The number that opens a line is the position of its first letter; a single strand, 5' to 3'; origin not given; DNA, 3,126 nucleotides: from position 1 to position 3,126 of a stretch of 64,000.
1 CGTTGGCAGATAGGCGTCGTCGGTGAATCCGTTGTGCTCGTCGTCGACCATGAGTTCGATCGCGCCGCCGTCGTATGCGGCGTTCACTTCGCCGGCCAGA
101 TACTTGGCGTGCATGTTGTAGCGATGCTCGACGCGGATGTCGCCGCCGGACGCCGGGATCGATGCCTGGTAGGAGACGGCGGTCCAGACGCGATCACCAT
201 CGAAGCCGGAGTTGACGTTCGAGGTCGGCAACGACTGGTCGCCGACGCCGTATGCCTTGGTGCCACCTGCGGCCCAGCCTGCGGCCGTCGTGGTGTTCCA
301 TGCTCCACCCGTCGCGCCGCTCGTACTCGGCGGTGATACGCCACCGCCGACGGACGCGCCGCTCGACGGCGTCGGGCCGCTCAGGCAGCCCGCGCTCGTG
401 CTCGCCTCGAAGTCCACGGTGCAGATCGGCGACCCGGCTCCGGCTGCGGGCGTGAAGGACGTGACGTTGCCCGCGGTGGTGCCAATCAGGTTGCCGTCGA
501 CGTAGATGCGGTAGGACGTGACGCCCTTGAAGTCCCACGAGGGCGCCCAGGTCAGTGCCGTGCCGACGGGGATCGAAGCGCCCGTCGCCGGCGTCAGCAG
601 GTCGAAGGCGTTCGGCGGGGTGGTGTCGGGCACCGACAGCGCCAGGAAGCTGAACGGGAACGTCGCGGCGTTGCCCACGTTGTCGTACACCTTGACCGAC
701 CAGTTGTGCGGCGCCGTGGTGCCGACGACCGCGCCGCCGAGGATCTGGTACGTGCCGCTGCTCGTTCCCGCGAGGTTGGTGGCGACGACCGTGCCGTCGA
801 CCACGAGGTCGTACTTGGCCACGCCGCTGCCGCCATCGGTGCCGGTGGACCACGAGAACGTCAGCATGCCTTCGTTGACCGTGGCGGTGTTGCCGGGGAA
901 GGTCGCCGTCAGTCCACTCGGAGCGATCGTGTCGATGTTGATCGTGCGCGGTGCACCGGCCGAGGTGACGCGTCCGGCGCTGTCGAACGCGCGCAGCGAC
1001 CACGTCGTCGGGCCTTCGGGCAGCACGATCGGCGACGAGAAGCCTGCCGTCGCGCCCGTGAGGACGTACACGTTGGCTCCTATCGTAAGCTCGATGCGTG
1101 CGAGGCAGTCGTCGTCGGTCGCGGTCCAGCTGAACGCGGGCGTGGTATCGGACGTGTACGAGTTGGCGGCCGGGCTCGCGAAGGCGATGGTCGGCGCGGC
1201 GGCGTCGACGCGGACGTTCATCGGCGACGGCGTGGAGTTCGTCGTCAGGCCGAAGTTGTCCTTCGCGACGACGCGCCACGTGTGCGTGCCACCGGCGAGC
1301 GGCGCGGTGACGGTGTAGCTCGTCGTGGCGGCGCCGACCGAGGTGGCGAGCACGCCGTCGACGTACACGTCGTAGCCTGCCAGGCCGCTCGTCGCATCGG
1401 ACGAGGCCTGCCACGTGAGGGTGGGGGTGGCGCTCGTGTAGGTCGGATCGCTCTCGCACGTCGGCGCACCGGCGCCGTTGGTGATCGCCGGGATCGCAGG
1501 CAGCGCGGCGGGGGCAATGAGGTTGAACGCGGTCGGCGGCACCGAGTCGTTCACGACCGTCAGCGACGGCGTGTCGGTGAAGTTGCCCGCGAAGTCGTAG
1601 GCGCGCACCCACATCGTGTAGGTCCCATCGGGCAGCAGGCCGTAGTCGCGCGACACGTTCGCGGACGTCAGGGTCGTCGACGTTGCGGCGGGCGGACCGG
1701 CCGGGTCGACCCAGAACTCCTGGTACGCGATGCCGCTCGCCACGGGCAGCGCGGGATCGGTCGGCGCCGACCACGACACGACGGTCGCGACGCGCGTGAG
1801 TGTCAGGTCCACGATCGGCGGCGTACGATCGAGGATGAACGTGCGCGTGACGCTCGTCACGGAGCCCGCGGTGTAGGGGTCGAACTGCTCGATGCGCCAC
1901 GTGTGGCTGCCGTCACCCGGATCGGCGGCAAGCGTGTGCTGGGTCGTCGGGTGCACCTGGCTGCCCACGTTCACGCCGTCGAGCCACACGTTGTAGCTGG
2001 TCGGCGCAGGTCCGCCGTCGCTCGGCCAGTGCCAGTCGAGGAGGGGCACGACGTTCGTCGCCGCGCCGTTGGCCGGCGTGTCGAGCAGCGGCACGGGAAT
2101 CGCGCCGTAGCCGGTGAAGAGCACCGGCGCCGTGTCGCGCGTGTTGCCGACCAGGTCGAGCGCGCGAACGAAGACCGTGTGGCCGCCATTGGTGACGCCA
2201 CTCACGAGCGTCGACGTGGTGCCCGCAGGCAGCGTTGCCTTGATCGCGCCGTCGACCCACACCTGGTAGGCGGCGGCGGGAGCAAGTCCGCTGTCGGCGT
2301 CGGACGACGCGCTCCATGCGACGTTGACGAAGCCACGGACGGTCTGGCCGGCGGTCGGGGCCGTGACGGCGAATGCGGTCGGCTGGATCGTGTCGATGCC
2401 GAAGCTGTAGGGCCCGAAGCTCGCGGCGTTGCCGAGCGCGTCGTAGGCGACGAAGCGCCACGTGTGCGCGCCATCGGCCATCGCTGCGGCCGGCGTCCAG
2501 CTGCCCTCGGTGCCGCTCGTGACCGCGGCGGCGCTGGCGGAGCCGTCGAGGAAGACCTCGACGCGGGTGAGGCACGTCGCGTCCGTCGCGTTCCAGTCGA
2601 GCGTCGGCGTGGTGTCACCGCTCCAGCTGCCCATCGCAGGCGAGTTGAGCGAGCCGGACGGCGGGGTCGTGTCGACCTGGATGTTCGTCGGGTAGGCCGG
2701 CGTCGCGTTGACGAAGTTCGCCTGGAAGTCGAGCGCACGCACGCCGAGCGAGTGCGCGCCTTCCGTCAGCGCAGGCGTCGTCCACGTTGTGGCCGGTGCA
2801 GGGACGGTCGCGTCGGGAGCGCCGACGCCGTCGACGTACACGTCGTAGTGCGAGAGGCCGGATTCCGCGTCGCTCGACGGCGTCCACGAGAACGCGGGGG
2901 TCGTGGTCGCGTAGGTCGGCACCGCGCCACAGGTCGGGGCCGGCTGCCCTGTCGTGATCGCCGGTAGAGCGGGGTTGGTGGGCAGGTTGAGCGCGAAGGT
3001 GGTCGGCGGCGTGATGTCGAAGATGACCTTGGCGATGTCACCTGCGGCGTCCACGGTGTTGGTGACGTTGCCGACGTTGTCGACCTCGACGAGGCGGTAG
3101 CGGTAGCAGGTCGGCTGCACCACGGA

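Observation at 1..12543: Giant (>4180 aa, still open at the window edge) secreted repeat protein invisible to the ORF track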

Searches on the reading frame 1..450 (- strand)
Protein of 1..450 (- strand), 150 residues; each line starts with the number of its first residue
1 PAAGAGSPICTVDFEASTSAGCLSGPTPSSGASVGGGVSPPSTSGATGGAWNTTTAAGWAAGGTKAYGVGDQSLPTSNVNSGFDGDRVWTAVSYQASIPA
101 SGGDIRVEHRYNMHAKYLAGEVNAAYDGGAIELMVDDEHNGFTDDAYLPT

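Call 11: find_homologous_proteins(query=window:1-426:-)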
Query window:1-426:-: 98 candidates shared short words with the query, none scored E <= 0.001.

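Call 21: search_protein_families(library=pfam, proteins=[window:1-426:-], max_evalue=1)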
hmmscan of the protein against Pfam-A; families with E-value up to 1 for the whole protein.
window:1-426:- (142 aa): 0 families

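Call 32: search_solved_structures(query=window:1-450:-, max_evalue=10, show_alignments=3)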
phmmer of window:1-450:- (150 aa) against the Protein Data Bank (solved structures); distinct sequences matched with E-value up to 10: 1.
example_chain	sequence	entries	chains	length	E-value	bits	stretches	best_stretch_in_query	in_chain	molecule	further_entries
5im6_U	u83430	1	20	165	0.75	13.1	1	84-135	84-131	Designed self-assembling icosahedral cage I32-28 dimeric subunit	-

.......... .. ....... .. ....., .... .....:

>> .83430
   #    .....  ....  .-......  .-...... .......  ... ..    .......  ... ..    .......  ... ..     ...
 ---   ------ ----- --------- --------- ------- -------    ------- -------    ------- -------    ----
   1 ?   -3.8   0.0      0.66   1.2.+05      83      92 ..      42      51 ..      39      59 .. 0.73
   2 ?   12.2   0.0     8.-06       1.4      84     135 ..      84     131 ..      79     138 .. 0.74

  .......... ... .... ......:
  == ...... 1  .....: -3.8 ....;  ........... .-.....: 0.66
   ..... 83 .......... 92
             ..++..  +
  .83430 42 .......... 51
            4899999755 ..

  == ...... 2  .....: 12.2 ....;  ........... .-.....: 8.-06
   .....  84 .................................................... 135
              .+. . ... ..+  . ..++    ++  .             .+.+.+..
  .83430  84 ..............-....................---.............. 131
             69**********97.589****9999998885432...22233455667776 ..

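Call 94: search_protein_families(library=pfam, proteins=[window:1-438:-], max_evalue=5)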
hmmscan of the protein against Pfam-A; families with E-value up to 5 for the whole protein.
window:1-438:- (146 aa): 0 families
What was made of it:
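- On Pfam InhA-like_MAM (PF20773): The window fragment gives none (calls 21, 94).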

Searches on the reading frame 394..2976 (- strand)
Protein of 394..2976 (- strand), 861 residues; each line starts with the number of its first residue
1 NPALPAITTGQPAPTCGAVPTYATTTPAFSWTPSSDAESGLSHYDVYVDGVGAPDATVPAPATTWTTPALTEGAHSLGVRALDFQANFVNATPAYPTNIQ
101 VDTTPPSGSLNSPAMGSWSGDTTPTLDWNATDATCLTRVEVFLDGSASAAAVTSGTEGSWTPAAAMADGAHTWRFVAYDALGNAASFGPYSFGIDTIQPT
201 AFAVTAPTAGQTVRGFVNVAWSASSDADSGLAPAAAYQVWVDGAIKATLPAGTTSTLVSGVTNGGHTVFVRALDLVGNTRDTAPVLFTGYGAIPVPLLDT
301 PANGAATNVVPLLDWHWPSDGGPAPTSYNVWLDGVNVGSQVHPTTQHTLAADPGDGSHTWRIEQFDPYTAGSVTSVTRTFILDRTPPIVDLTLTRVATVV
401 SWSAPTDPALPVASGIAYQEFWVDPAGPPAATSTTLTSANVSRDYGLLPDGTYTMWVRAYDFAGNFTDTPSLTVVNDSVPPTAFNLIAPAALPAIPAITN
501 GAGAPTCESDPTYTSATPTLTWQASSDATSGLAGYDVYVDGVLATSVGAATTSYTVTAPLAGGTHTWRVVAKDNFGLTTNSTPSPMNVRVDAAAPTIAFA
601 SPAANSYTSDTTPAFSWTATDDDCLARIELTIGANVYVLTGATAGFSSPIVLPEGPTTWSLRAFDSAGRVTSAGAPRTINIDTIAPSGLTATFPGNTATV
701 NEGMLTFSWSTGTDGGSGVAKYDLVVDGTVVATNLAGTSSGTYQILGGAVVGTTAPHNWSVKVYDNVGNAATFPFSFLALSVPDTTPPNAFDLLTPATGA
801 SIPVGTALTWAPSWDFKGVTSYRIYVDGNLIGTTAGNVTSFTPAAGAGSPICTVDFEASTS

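Call 21: search_protein_families(library=pfam, proteins=[window:394-2976:-], max_evalue=1)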
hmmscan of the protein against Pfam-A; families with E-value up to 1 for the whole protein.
window:394-2976:- (861 aa): 8 families
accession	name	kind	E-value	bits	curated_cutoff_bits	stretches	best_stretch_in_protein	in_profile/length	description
PF19077.6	Big_13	-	1.7e-24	86.7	27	4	121-196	26-102/102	Bacterial Ig-like domain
PF17957.7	Big_7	-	7.9e-24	84.5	24.1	6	106-172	1-67/70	Bacterial Ig domain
PF13750.12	Big_3_3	-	9.8e-09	35.5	27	0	64-110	6-50/157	Bacterial Ig-like domain (group 3)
PF17996.7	CE2_N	-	5.9e-08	33.2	27.9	0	529-570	38-81/108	Carbohydrate esterase 2 N-terminal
PF00041.27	fn3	-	1.7e-07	31.8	25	2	25-73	14-59/84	Fibronectin type III domain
PF12245.14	Big_3_2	-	5.2e-05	23.9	23.3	1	444-478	85-122/122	Bacterial Ig-like domain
PF19116.6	DUF5801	-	0.038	14.7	27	1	701-763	15-82/137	Domain of unknown function (DUF5801)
PF25523.1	Ig_RIMBP2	-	0.039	14.4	27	0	527-556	35-64/105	RIMBP2-like, immunoglobulin-like domain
